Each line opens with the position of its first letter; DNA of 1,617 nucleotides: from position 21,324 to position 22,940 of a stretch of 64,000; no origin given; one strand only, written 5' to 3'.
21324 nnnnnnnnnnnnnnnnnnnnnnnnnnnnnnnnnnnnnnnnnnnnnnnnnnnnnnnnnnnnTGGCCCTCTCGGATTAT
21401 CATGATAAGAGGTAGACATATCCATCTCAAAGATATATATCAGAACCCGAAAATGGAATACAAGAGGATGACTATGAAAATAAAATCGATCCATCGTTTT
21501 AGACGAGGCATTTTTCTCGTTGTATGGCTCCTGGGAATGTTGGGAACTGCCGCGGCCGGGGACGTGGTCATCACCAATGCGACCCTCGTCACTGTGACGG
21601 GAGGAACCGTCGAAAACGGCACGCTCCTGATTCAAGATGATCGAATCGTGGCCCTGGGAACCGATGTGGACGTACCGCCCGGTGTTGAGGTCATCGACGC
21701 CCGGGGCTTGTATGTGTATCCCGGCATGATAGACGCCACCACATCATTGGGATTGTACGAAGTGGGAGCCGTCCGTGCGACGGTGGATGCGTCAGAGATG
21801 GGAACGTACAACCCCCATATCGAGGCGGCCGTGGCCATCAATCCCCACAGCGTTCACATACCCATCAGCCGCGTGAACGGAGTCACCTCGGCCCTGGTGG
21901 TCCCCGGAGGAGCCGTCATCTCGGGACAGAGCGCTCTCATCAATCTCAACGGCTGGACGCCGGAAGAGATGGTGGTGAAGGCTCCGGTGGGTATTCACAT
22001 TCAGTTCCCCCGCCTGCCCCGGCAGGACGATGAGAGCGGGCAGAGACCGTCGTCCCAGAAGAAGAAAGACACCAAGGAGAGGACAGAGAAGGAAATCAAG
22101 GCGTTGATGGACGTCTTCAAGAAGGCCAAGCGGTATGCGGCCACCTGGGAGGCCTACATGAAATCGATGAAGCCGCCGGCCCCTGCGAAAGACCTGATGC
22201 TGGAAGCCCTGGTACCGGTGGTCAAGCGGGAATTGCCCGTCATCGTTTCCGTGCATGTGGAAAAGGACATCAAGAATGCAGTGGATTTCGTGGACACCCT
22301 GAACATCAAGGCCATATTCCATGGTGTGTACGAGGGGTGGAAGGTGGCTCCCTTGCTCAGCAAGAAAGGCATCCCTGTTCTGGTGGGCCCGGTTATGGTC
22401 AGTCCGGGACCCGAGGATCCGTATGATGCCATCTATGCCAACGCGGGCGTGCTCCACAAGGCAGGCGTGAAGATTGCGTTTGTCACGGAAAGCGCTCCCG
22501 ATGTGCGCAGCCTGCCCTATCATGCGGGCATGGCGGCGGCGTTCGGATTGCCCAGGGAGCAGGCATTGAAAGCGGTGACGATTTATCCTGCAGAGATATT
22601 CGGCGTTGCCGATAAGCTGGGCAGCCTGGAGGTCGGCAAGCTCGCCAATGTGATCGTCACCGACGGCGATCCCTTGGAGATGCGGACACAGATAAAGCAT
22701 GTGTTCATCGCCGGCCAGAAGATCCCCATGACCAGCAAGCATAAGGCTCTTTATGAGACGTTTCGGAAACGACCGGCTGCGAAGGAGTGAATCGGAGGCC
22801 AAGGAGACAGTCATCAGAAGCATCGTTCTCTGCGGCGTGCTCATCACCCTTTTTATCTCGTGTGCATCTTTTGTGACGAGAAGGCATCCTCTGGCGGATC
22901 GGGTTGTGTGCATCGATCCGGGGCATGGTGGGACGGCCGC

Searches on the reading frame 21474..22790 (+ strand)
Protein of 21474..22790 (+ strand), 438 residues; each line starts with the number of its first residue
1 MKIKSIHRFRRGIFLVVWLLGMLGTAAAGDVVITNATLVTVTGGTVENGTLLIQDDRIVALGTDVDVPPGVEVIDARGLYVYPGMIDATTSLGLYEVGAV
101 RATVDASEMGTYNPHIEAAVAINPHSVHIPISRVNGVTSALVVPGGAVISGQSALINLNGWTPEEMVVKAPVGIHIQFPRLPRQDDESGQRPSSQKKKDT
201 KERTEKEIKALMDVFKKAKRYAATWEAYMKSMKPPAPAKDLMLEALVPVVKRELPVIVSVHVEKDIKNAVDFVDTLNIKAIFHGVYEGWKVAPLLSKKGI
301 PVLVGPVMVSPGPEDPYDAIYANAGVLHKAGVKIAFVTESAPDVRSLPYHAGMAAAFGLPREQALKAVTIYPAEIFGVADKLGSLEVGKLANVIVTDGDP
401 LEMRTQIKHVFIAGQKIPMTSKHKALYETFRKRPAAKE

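Call 13: find_homologous_proteins(query=window:21474-22790:+)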
Query window:21474-22790:+ (438 aa): 4036 proteins with E <= 0.001 among 8000 candidates; the best 120 are listed.
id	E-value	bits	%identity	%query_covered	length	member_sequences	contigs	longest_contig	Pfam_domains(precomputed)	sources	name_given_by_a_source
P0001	1.5e-285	965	100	100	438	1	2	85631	PF07969.18,PF01979.27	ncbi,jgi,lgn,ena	-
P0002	5.1e-277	936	97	100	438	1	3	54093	PF07969.18,PF01979.27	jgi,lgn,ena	-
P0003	1.5e-254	862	88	100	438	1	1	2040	PF07969.18,PF01979.27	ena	-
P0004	9.0e-212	722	77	97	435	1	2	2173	PF07969.18,PF01979.27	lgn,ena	-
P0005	1.2e-210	718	74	100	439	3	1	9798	PF07969.18,PF01979.27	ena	-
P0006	3.0e-210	717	74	100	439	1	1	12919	PF07969.18,PF01979.27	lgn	-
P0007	2.7e-208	710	75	98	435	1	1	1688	PF07969.18,PF01979.27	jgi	jgi:imidazolonepropionase-like amidohydrolase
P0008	2.6e-205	700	75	97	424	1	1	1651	PF07969.18,PF01979.27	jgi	jgi:imidazolonepropionase-like amidohydrolase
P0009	1.1e-194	665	70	98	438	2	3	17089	PF07969.18,PF01979.27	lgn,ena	-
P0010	4.7e-189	647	68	100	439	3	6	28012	PF07969.18,PF01979.27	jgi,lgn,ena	-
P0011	7.7e-189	646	66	100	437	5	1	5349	PF07969.18,PF01979.27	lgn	-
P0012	1.3e-188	645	68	97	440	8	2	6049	PF07969.18,PF01979.27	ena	-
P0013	3.7e-188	644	67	100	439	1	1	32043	PF07969.18,PF01979.27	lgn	-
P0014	1.3e-187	642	67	99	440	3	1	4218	PF07969.18,PF01979.27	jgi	-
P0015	9.2e-187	639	65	99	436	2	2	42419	PF07969.18,PF01979.27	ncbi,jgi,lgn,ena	-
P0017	4.7e-185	634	69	94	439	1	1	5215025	PF07969.18,PF01979.27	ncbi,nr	ncbi:MAG: amidohydrolase family protein [bacterium]|nr:MAG: amidohydrolase family protein [bacterium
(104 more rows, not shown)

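Call 14: search_protein_families(library=pfam, proteins=[window:21474-22790:+])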
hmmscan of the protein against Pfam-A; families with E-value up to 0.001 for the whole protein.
window:21474-22790:+ (438 aa): 2 families
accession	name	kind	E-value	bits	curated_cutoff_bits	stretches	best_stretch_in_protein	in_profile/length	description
PF01979.26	Amidohydro_1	-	7.1e-15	55.5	25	1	326-414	238-342/345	Amidohydrolase family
PF07969.17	Amidohydro_3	-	1.3e-12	48.4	29.7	1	359-415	407-469/472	Amidohydrolase family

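Call 15: find_encoding_contigs(protein=P0001, flank=6000, max_places=4)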
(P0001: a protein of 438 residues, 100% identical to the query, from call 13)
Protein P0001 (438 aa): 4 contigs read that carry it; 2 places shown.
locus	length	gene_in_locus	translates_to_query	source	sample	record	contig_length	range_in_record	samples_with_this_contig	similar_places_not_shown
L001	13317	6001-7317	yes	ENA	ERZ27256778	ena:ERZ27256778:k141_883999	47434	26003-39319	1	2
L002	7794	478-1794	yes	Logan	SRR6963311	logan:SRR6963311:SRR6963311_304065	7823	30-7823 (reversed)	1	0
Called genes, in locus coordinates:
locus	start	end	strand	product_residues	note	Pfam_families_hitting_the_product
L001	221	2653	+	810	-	PF26550:Tricorn_2nd (faint), PF07676:PD40 (faint), PF00930:DPPIV_N, PF26549:Tricorn_N (weak), PF05448:AXE1 (faint), PF02129:Peptidase_S15, PF20434:BD-FAE, PF00326:Peptidase_S9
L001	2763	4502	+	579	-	PF01979:Amidohydro_1, PF07969:Amidohydro_3 (weak)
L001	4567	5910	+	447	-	PF07969:Amidohydro_3, PF01979:Amidohydro_1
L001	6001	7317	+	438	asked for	PF01979:Amidohydro_1, PF07969:Amidohydro_3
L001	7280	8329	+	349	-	PF01520:Amidase_3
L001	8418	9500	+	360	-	PF01594:AI-2E_transport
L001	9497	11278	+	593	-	PF02734:Dak2, PF21645:FakA-like_M, PF02645:DegV, PF13684:FakA-like_C (weak)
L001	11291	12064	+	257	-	PF06966:DUF1295, PF02544:Steroid_dh, PF04191:PEMT (weak)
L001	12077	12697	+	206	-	PF01300:Sua5_yciO_yrdC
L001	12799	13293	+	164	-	PF03073:TspO_MBR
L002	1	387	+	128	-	?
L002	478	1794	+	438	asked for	PF01979:Amidohydro_1, PF07969:Amidohydro_3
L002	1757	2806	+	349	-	PF01520:Amidase_3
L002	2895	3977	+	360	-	PF01594:AI-2E_transport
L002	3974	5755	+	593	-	PF02734:Dak2, PF21645:FakA-like_M, PF02645:DegV, PF13684:FakA-like_C (weak)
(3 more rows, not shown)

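Call 16: find_encoding_contigs(protein=P0002, flank=6000, max_places=4)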
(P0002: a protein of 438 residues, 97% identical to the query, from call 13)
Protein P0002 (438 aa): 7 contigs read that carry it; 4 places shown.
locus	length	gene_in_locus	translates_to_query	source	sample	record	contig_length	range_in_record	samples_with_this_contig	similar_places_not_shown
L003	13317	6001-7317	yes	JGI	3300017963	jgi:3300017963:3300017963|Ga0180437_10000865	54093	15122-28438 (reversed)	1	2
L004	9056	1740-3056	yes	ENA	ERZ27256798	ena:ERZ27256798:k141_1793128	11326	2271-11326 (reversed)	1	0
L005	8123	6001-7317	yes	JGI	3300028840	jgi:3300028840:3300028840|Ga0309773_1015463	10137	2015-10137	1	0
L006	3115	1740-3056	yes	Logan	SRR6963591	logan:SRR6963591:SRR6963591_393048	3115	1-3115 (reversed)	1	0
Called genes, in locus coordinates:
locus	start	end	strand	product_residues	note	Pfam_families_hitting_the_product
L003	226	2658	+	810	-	PF07676:PD40 (faint), PF26549:Tricorn_N (weak), PF00930:DPPIV_N, PF26549:Tricorn_N (weak), PF05448:AXE1 (faint), PF02129:Peptidase_S15, PF20434:BD-FAE, PF00326:Peptidase_S9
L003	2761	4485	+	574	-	PF01979:Amidohydro_1, PF07969:Amidohydro_3 (weak)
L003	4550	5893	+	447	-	PF07969:Amidohydro_3 (weak), PF01979:Amidohydro_1, PF07969:Amidohydro_3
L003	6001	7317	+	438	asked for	PF01979:Amidohydro_1, PF07969:Amidohydro_3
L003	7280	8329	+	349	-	PF01520:Amidase_3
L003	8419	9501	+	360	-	PF01594:AI-2E_transport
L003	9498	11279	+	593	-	PF02734:Dak2, PF21645:FakA-like_M, PF02645:DegV, PF13684:FakA-like_C (weak)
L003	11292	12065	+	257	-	PF06966:DUF1295, PF02544:Steroid_dh, PF04191:PEMT (weak)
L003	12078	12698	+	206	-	PF01300:Sua5_yciO_yrdC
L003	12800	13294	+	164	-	PF03073:TspO_MBR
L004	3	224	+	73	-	?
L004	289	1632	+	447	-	PF07969:Amidohydro_3 (weak), PF01979:Amidohydro_1, PF07969:Amidohydro_3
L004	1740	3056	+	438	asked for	PF01979:Amidohydro_1, PF07969:Amidohydro_3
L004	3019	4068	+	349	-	PF01520:Amidase_3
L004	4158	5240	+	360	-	PF01594:AI-2E_transport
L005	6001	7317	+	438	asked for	PF01979:Amidohydro_1, PF07969:Amidohydro_3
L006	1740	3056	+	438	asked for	PF01979:Amidohydro_1, PF07969:Amidohydro_3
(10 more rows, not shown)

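Call 20: find_related_loci(query=window:21474-22790:+, collection=metagenome_contigs, flank=6000)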
Query window:21474-22790:+ (438 aa) in metagenome_contigs; peptide patterns used: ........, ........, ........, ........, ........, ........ (x = any residue, [..] = any of these).
105 stretches matched a pattern; 20 encode a relative of the query (tblastn E <= 1e-3); 19 distinct loci.
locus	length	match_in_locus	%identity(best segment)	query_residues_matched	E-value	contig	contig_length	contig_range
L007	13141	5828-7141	97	1-438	0e+0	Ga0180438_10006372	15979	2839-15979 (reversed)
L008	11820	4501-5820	66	1-438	0e+0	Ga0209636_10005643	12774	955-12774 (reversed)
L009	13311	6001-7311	67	1-435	0e+0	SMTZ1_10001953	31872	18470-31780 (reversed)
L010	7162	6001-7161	66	1-385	8e-167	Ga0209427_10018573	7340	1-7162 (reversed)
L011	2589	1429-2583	51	31-423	4e-135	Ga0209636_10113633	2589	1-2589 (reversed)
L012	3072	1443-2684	46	14-434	3e-119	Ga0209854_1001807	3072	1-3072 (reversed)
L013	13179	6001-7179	46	35-434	9e-113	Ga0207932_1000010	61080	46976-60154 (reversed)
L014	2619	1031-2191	43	32-434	7e-107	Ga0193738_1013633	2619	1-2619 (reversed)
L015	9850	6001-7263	41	19-433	4e-90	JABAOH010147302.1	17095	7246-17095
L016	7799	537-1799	41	19-433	4e-90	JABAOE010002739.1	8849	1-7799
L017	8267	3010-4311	33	1-434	1e-66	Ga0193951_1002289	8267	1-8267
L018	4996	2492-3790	33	1-433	4e-66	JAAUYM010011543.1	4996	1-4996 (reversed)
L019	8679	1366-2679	33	1-438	8e-66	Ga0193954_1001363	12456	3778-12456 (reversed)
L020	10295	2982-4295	33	1-438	2e-65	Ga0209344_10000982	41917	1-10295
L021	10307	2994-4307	32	1-438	3e-65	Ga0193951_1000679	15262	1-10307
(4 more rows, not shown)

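Call 21: find_related_loci(query=window:21474-22790:+, collection=genome_contigs, flank=6000)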
Query window:21474-22790:+ (438 aa) in genome_contigs; peptide patterns used: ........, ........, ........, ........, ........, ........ (x = any residue, [..] = any of these).
62 stretches matched a pattern; 29 encode a relative of the query (tblastn E <= 1e-3); 29 distinct loci.
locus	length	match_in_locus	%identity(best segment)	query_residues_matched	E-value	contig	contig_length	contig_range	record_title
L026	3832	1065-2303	49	13-433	3e-135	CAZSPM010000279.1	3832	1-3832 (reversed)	MAG TPA_asm: uncultured Eubacteriales bacterium isolate binchicken_co275_105 genome assembly, contig: NODE_49512_length_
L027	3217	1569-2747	46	35-434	1e-115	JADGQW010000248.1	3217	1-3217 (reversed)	MAG: Gemmatimonadales bacterium isolate Chersky.24_23 contig-100_18622, whole genome shotgun sequence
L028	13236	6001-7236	43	36-433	1e-94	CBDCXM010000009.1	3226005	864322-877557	MAG: Candidatus Multivoradales bacterium isolate 852031d1-50b3-41a2-8b2a-c611aff086b7 genome assembly, contig: contig_9,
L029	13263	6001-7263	41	19-433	1e-89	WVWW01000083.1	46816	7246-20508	MAG: Acidobacteria bacterium isolate ACK-C013 C_merged_R1_(paired)_contig_147314, whole genome shotgun sequence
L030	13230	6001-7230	41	31-433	4e-89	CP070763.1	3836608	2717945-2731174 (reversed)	MAG: Candidatus Latescibacterota bacterium isolate bin260 chromosome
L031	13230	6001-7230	38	39-433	7e-77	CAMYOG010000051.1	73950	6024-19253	MAG: Thermoanaerobaculia bacterium isolate ES_Acidobacteriota_04 genome assembly, contig: scaffold_661, whole genome sho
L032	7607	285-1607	38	6-431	8e-75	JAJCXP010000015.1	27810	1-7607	MAG: Acidobacteriota bacterium isolate OFTM233 OFTM233_14, whole genome shotgun sequence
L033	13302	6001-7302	34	1-434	2e-65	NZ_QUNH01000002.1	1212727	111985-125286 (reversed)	Winogradskyella sediminis strain DSM 28134 Ga0196850_102, whole genome shotgun sequence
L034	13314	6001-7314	33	1-438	2e-65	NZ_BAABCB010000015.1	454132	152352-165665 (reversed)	Winogradskyella damuponensis strain JCM 17633 sequence15, whole genome shotgun sequence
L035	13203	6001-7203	35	28-433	3e-65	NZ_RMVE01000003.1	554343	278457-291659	Nonlabens xiamenensis strain 1Q3 NODE_3_length_554343_cov_181.068, whole genome shotgun sequence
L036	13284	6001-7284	34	2-433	3e-65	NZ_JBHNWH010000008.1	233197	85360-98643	Winogradskyella sp. A3E31 scaffold_8_length=233198, whole genome shotgun sequence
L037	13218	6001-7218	33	30-438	5e-65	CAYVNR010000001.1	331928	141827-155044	MAG TPA_asm: uncultured Flavobacteriaceae bacterium isolate SRP342821_co1_17 genome assembly, contig: NODE_4_length_3319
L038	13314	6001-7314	33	1-438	6e-65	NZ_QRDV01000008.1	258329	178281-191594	Winogradskyella eximia strain CECT 7946 Ga0244595_108, whole genome shotgun sequence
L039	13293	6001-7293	33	3-433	1e-64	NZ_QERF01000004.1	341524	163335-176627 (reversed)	Winogradskyella tangerina strain M1309 contig4, whole genome shotgun sequence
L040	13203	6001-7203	33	30-433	1e-63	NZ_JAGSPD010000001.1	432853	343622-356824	Winogradskyella luteola strain WHY3 1, whole genome shotgun sequence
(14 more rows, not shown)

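Call 22: find_encoding_contigs(protein=P0006, flank=6000, max_places=3)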
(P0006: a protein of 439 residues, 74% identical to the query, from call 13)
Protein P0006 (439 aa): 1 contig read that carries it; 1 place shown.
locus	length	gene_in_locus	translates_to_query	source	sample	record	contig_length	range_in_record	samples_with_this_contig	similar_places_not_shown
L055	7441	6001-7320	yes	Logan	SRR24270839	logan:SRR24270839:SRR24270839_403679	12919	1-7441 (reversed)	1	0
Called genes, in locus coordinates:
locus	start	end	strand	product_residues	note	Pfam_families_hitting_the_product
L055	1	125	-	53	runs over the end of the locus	-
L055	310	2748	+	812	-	PF26549:Tricorn_N (faint), PF26550:Tricorn_2nd (faint), PF00930:DPPIV_N, PF05448:AXE1 (weak), PF02129:Peptidase_S15, PF20434:BD-FAE, PF00326:Peptidase_S9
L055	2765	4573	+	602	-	PF01979:Amidohydro_1, PF07969:Amidohydro_3 (weak)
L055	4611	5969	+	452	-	PF07969:Amidohydro_3, PF01979:Amidohydro_1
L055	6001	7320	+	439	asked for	PF01979:Amidohydro_1, PF07969:Amidohydro_3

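Call 23: find_encoding_contigs(protein=P0005, flank=6000, max_places=3)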
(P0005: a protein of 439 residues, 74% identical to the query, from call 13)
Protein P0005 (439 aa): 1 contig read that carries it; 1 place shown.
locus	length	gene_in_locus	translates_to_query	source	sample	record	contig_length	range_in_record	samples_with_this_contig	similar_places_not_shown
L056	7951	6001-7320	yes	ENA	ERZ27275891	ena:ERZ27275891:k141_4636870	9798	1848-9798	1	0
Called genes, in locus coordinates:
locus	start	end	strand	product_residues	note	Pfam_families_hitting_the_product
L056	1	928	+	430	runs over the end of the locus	-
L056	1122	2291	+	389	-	-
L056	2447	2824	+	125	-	PF00326:Peptidase_S9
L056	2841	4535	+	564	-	PF01979:Amidohydro_1, PF07969:Amidohydro_3 (weak)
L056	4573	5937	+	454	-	PF07969:Amidohydro_3, PF01979:Amidohydro_1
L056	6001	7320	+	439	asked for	PF01979:Amidohydro_1, PF07969:Amidohydro_3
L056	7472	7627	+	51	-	-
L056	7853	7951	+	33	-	?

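Call 24: find_encoding_contigs(protein=P0009, flank=6000, max_places=3)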
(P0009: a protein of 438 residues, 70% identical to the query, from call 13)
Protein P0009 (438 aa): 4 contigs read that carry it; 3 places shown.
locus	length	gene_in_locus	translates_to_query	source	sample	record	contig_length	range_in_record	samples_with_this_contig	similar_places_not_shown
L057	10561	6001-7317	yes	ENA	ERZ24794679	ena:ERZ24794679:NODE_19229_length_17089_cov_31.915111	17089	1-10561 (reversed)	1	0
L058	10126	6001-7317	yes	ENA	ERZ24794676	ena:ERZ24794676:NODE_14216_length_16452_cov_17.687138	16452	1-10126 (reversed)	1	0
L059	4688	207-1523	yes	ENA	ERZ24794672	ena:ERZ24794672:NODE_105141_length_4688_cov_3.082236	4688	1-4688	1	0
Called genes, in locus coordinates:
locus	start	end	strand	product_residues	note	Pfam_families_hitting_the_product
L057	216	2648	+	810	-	PF07676:PD40 (faint), PF26549:Tricorn_N (faint), PF26550:Tricorn_2nd (faint), PF00930:DPPIV_N, PF02129:Peptidase_S15, PF20434:BD-FAE, PF00326:Peptidase_S9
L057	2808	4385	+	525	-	PF01979:Amidohydro_1, PF07969:Amidohydro_3 (weak)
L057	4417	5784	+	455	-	PF07969:Amidohydro_3, PF01979:Amidohydro_1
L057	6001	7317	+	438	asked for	PF01979:Amidohydro_1, PF07969:Amidohydro_3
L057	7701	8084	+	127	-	PF00165:HTH_AraC (faint), PF12833:HTH_18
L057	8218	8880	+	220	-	PF13585:CHU_C (weak), PF18962:Por_Secre_tail (weak), PF13860:FlgD_ig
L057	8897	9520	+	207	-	PF00515:TPR_1 (faint), PF07719:TPR_2 (faint), PF13174:TPR_6 (faint), PF13181:TPR_8 (faint), PF13424:TPR_12 (faint), PF13428:TPR_14 (faint), PF13432:TPR_16 (faint), PF14559:TPR_19 (faint)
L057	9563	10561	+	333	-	?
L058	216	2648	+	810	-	PF07676:PD40 (faint), PF26549:Tricorn_N (faint), PF26550:Tricorn_2nd (faint), PF00930:DPPIV_N, PF02129:Peptidase_S15, PF20434:BD-FAE, PF00326:Peptidase_S9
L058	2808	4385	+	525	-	PF01979:Amidohydro_1, PF07969:Amidohydro_3 (weak)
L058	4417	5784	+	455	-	PF07969:Amidohydro_3, PF01979:Amidohydro_1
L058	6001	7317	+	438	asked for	PF01979:Amidohydro_1, PF07969:Amidohydro_3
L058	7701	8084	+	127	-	PF00165:HTH_AraC (faint), PF12833:HTH_18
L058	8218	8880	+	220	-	PF13585:CHU_C (weak), PF18962:Por_Secre_tail (weak), PF13860:FlgD_ig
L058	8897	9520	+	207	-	PF00515:TPR_1 (faint), PF07719:TPR_2 (faint), PF13174:TPR_6 (faint), PF13181:TPR_8 (faint), PF13424:TPR_12 (faint), PF13428:TPR_14 (faint), PF13432:TPR_16 (faint), PF14559:TPR_19 (faint)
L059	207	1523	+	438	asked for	PF01979:Amidohydro_1, PF07969:Amidohydro_3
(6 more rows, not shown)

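Call 25: find_encoding_contigs(protein=P0010, flank=6000, max_places=3)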
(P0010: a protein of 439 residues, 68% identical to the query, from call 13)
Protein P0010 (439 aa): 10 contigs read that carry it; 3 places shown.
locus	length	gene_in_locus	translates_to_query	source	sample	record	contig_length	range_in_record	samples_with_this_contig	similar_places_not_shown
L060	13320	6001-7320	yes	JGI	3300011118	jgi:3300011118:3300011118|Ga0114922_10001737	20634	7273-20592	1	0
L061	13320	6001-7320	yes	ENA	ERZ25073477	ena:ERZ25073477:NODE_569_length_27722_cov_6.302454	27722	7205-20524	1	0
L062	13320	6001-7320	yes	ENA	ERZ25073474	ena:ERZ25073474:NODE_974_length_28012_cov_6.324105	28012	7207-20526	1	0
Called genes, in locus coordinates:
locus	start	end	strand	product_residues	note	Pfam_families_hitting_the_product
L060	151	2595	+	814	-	PF26550:Tricorn_2nd (faint), PF07676:PD40 (faint), PF00930:DPPIV_N, PF26549:Tricorn_N (weak), PF02129:Peptidase_S15, PF20434:BD-FAE, PF00326:Peptidase_S9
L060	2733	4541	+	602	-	PF01979:Amidohydro_1, PF07969:Amidohydro_3 (weak)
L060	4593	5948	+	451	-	PF07969:Amidohydro_3, PF01979:Amidohydro_1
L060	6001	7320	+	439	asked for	PF01979:Amidohydro_1, PF07969:Amidohydro_3 (weak)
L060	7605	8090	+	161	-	PF00656:Peptidase_C14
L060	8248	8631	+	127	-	-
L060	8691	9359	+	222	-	PF09136:Glucodextran_B, PF00656:Peptidase_C14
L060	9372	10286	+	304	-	PF14326:DUF4384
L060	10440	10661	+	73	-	PF01594:AI-2E_transport (weak)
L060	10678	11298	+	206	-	PF01300:Sua5_yciO_yrdC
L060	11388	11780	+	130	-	PF05195:AMP_N (weak)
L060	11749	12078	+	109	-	PF00557:Peptidase_M24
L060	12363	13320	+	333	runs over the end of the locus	?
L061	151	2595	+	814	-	PF26550:Tricorn_2nd (faint), PF07676:PD40 (faint), PF00930:DPPIV_N, PF26549:Tricorn_N (weak), PF02129:Peptidase_S15, PF20434:BD-FAE, PF00326:Peptidase_S9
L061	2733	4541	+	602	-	PF01979:Amidohydro_1, PF07969:Amidohydro_3 (weak)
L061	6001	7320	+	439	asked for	PF01979:Amidohydro_1, PF07969:Amidohydro_3 (weak)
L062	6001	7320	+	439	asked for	PF01979:Amidohydro_1, PF07969:Amidohydro_3 (weak)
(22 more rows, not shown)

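Call 34: find_encoding_contigs(protein=P0003, flank=6000, max_places=3)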
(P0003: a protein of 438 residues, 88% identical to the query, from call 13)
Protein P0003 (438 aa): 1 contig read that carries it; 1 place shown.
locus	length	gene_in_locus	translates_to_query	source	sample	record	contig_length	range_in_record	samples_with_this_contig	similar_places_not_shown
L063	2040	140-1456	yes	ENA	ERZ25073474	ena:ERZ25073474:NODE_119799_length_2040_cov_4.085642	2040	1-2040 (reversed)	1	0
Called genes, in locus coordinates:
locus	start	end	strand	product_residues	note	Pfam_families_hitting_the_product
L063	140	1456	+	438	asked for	PF01979:Amidohydro_1, PF07969:Amidohydro_3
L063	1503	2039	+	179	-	?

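Call 35: find_encoding_contigs(protein=P0004, flank=6000, max_places=3)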
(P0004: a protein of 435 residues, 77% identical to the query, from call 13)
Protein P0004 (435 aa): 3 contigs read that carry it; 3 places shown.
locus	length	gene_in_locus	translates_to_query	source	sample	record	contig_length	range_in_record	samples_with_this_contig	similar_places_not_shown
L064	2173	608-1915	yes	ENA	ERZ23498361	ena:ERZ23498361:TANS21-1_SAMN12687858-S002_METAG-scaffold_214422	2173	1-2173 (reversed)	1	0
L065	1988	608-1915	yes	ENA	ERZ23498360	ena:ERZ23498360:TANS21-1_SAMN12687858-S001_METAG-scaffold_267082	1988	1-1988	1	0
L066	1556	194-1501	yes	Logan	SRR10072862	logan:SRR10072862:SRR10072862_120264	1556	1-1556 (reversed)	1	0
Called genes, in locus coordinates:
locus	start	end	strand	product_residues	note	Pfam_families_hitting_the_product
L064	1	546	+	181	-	?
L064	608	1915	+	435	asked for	PF07969:Amidohydro_3, PF01979:Amidohydro_1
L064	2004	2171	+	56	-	?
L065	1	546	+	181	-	?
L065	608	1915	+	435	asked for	PF07969:Amidohydro_3, PF01979:Amidohydro_1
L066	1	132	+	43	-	?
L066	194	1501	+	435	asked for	PF07969:Amidohydro_3, PF01979:Amidohydro_1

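Call 45: list_cluster_members(proteins=[P0001, P0017, P0015])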
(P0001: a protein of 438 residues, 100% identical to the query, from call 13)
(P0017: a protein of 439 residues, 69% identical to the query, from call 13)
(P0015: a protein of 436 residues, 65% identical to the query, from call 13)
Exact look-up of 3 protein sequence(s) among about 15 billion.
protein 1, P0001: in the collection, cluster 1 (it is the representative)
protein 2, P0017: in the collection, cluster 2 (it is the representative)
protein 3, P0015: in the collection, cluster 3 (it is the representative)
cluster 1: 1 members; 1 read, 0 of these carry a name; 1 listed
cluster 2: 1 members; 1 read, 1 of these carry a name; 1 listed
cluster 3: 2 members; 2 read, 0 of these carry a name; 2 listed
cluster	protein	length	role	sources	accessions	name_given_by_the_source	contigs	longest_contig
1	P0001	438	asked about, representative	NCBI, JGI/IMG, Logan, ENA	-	-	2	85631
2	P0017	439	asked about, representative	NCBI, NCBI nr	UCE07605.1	MAG: amidohydrolase family protein [bacterium]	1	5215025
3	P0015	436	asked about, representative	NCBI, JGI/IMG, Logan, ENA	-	-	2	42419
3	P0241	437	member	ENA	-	-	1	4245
